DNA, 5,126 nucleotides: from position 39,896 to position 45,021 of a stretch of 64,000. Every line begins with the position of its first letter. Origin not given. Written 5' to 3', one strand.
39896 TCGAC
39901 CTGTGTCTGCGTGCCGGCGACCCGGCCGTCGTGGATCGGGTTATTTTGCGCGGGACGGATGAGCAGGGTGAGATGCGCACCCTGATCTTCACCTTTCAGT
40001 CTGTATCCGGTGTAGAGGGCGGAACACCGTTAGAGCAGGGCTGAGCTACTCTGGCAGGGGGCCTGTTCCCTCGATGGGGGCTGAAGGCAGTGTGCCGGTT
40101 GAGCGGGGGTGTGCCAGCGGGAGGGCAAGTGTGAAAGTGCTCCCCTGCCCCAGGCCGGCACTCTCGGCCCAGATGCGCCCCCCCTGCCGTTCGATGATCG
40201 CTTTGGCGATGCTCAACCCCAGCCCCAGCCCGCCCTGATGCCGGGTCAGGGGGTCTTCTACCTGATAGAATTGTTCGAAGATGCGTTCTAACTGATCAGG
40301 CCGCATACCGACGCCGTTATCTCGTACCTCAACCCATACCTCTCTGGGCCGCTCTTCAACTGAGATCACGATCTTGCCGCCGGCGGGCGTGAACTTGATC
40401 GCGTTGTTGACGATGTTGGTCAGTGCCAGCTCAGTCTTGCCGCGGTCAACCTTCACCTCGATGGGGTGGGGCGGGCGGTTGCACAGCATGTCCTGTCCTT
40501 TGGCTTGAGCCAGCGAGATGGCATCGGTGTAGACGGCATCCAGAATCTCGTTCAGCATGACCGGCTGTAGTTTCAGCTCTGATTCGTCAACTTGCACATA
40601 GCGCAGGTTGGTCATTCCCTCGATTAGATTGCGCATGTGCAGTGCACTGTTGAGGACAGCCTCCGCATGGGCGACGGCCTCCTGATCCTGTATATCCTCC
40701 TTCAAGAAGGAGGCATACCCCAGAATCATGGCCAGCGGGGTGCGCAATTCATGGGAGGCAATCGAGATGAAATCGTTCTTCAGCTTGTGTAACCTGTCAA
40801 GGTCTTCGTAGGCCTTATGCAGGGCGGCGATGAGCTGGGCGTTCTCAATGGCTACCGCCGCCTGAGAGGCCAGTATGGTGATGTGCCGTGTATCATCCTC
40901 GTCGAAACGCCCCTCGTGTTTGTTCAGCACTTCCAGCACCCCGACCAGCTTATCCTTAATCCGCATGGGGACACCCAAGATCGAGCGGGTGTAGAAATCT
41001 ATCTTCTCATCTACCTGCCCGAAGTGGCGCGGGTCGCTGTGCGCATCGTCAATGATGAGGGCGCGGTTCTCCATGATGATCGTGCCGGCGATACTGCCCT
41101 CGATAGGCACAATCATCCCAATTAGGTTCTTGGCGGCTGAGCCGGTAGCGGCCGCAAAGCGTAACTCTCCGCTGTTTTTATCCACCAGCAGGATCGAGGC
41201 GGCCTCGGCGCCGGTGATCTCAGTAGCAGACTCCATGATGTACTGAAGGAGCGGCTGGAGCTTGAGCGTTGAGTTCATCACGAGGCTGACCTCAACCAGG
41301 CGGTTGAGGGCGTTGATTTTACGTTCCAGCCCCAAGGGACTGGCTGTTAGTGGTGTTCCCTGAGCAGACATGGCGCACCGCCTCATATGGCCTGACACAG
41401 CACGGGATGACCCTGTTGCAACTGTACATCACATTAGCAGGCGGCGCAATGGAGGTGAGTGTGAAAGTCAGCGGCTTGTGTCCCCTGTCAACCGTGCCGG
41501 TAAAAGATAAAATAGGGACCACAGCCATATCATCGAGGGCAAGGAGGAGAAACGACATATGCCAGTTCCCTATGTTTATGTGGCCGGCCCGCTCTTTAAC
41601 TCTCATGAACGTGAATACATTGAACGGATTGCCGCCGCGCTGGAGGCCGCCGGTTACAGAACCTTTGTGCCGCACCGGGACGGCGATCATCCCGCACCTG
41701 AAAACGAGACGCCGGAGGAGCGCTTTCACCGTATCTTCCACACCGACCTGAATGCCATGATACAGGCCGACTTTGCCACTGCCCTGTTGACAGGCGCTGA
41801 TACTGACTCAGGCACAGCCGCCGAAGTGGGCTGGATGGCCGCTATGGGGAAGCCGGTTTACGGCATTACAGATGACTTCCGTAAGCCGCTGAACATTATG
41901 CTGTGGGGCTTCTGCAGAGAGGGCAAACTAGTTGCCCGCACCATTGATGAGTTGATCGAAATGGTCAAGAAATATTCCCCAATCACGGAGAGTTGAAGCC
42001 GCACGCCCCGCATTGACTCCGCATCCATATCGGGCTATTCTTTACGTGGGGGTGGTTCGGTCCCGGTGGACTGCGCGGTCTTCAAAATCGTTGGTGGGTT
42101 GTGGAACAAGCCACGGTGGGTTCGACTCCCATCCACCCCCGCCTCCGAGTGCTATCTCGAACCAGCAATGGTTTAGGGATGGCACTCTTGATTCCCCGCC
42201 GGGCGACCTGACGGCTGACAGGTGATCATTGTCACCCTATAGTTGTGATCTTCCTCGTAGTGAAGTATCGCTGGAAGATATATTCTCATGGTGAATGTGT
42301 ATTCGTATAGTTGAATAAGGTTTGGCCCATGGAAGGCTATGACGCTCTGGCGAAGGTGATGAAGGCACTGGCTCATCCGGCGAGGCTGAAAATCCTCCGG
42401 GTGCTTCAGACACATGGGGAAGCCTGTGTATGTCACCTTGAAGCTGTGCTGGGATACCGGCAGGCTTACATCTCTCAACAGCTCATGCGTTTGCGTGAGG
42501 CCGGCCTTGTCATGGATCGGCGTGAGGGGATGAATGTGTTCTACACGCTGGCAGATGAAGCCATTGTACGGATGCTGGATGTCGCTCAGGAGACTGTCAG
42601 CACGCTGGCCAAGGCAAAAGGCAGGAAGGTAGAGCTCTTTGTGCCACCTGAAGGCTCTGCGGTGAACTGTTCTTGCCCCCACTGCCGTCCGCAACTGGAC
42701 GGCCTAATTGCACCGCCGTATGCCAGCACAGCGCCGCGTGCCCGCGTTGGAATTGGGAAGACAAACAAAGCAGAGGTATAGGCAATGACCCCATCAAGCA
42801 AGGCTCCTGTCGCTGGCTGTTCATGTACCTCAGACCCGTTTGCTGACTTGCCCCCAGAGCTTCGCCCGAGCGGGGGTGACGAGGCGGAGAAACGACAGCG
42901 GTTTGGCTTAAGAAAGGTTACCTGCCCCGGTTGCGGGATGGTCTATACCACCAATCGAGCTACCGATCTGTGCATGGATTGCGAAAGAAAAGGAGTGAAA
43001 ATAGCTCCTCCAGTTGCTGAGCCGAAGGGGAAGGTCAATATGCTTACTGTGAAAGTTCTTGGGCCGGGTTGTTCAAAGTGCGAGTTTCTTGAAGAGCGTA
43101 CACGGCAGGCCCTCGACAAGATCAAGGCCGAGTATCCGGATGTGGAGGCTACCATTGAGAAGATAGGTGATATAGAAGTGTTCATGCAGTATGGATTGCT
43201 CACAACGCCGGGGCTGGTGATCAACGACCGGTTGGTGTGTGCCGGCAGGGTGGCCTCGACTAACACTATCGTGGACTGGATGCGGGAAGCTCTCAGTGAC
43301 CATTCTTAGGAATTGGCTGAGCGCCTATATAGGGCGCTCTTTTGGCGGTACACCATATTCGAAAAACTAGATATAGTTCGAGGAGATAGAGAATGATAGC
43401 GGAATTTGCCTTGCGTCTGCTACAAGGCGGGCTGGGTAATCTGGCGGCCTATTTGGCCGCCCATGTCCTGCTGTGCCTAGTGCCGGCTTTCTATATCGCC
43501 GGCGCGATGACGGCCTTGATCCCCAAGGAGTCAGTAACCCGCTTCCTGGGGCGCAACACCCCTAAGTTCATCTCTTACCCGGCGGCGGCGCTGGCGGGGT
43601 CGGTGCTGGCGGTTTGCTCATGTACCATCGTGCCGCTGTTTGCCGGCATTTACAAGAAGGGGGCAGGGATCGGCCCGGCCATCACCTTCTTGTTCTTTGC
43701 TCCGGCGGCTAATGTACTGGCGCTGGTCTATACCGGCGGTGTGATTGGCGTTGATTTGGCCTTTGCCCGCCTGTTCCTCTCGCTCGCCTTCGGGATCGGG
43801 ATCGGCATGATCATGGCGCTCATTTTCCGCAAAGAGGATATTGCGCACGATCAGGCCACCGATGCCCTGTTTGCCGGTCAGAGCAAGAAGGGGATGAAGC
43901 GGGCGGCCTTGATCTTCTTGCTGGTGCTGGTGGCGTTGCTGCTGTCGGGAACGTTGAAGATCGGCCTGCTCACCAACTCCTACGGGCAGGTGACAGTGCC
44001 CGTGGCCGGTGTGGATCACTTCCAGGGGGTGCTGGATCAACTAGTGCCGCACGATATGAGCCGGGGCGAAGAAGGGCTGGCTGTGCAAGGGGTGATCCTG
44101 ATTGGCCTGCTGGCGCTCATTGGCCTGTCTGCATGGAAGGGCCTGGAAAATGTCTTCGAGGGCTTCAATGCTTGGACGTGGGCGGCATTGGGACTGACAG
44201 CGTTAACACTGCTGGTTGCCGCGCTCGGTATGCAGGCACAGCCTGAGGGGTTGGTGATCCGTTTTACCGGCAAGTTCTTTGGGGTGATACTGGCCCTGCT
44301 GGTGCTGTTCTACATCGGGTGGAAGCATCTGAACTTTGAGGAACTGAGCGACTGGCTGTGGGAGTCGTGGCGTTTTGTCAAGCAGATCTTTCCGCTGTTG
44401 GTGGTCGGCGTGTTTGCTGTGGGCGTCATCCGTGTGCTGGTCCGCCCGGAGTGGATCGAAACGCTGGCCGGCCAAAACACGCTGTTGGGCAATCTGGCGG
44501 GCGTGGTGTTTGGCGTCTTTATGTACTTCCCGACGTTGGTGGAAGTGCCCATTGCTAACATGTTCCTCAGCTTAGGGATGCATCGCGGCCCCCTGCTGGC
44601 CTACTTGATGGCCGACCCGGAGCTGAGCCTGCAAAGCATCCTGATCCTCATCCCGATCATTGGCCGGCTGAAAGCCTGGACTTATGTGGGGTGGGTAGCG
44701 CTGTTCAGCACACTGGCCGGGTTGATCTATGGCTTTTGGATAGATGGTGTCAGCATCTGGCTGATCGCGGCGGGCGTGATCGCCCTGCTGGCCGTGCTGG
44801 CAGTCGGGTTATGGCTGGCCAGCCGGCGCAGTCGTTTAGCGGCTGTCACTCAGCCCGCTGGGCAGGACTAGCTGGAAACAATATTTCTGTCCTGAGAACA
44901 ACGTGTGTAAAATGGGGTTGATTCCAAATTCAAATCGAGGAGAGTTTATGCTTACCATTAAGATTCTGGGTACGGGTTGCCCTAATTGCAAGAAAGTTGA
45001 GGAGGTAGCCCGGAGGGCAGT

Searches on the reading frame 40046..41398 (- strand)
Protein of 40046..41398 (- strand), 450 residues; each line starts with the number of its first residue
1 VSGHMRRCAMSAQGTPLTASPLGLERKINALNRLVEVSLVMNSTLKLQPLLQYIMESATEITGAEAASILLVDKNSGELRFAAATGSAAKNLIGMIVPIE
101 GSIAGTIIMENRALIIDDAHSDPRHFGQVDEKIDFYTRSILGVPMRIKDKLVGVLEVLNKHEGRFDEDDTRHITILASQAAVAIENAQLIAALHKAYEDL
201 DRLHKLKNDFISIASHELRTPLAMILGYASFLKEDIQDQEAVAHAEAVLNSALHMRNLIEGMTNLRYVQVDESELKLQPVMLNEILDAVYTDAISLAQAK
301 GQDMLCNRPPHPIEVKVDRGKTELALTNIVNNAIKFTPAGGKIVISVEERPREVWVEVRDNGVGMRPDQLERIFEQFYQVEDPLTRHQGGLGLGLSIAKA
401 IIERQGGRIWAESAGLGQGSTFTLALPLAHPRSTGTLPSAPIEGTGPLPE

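Call 61: search_protein_families(library=pfam, proteins=[window:40046-41398:-], max_evalue=0.00001)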
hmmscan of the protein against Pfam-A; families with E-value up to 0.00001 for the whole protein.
window:40046-41398:- (450 aa): 5 families
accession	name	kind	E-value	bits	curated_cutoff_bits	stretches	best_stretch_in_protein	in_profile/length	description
PF02518.31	HATPase_c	-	2.6e-28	99.1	26.4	1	323-429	7-110/111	Histidine kinase-, DNA gyrase B-, and HSP90-like ATPase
PF13185.12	GAF_2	-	6.2e-20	72.2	28.6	1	48-185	5-136/136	GAF domain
PF01590.32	GAF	-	1.9e-17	64.5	22.4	1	47-184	2-133/133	GAF domain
PF13492.12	GAF_3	-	1.2e-12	48.8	27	1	49-186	4-129/129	GAF domain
PF00512.31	HisKA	-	1e-11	45.1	26.9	1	207-262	2-57/66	His Kinase A (phospho-acceptor) domain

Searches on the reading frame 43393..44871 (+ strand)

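Call 62: search_protein_families(library=pfam, proteins=[window:43393-44871:+], max_evalue=0.00001)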
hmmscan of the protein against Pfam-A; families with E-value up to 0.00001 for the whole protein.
window:43393-44871:+ (492 aa): 1 family
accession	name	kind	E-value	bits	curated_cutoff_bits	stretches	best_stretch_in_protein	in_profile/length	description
PF03773.19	ArsP_1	-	2.1e-67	227.8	32.3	1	16-448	7-294/294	Predicted permease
